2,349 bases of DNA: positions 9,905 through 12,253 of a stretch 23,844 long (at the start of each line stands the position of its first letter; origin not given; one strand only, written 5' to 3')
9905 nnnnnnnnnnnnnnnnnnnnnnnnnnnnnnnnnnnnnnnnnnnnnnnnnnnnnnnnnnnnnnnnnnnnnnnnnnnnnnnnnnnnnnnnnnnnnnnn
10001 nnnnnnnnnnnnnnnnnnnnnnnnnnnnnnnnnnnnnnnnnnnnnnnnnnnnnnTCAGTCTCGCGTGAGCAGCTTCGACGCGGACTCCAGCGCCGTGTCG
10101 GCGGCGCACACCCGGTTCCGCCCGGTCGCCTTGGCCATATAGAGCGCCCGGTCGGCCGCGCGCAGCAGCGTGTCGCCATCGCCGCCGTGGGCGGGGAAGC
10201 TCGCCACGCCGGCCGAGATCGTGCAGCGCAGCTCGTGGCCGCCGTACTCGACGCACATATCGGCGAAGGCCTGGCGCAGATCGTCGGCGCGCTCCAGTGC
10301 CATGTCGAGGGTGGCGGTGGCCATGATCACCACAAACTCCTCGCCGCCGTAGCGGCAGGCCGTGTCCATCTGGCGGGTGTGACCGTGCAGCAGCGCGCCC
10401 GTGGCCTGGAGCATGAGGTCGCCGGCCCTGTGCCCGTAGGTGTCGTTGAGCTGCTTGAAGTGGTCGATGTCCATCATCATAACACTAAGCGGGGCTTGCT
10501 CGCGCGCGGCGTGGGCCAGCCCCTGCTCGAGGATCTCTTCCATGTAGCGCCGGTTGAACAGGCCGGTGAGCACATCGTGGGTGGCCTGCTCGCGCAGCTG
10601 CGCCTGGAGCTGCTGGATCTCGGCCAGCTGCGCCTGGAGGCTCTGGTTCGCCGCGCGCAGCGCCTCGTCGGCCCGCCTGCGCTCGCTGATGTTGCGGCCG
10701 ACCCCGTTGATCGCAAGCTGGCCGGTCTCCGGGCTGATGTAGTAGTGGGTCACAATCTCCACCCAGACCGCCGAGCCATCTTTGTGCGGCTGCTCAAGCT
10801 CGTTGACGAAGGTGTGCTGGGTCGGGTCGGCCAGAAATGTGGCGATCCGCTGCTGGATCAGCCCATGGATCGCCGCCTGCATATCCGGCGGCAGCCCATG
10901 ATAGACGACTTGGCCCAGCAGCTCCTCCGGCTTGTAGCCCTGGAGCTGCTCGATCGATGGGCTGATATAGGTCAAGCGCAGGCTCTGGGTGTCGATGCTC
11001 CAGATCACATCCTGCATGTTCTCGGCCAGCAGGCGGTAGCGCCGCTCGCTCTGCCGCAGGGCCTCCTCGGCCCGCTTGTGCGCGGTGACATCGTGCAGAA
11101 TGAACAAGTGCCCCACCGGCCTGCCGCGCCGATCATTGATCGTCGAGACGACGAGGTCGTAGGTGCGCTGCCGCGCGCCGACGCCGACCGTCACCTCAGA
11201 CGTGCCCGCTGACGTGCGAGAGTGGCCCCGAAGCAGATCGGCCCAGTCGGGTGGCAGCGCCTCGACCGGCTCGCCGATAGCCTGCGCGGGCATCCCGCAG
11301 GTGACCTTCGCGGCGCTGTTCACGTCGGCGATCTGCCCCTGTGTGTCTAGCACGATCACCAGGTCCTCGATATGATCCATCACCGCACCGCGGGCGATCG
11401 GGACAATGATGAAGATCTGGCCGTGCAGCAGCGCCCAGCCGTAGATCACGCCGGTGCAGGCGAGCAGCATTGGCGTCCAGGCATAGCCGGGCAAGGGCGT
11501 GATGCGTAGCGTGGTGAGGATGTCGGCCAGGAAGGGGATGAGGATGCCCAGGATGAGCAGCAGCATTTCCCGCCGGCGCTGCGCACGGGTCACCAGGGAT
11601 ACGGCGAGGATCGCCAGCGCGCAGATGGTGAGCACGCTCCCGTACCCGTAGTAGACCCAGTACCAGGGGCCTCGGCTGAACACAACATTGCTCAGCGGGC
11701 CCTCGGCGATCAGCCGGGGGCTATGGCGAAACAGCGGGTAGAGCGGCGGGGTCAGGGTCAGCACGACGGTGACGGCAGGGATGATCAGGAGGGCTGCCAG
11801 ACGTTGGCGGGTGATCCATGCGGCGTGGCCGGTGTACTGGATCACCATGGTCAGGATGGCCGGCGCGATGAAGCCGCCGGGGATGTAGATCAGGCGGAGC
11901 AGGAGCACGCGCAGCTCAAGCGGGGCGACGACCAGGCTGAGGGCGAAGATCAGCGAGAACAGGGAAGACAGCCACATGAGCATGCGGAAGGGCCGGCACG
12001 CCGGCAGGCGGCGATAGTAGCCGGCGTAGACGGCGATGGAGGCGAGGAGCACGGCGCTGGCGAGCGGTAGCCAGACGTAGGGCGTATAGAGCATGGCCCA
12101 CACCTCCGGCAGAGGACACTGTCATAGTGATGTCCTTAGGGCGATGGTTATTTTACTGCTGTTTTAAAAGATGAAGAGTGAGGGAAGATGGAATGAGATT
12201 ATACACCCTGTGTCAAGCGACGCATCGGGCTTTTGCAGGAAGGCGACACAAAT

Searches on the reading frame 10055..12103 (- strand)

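Call 8: search_protein_families(library=pfam, proteins=[window:10055-12103:-])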
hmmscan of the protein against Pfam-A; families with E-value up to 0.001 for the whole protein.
window:10055-12103:- (682 aa): 8 families
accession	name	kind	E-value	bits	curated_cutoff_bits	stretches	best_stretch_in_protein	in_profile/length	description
PF00990.26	GGDEF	-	5.1e-47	160.1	23.8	1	507-664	1-161/161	Diguanylate cyclase, GGDEF domain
PF16927.11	HisKA_7TM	-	1.5e-41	143.1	28.6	1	14-235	3-224/224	N-terminal 7TM region of histidine kinase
PF08448.16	PAS_4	-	2.5e-16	60.3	23.1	2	243-343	2-109/110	PAS fold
PF00989.32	PAS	-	1.3e-14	54.6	22.6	1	355-460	2-101/113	PAS fold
PF13188.13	PAS_8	-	6.9e-10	38.9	21.8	0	354-405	1-51/65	PAS domain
PF13426.13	PAS_9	-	7e-09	36.3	27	1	367-474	4-103/103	PAS domain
PF08447.18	PAS_3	-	2.7e-05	24.8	25.6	1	378-462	2-81/89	PAS fold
PF22335.1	Cas10-Cmr2_palm2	-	0.00077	20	27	0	585-666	57-133/133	Cas10/Cmr2, second palm domain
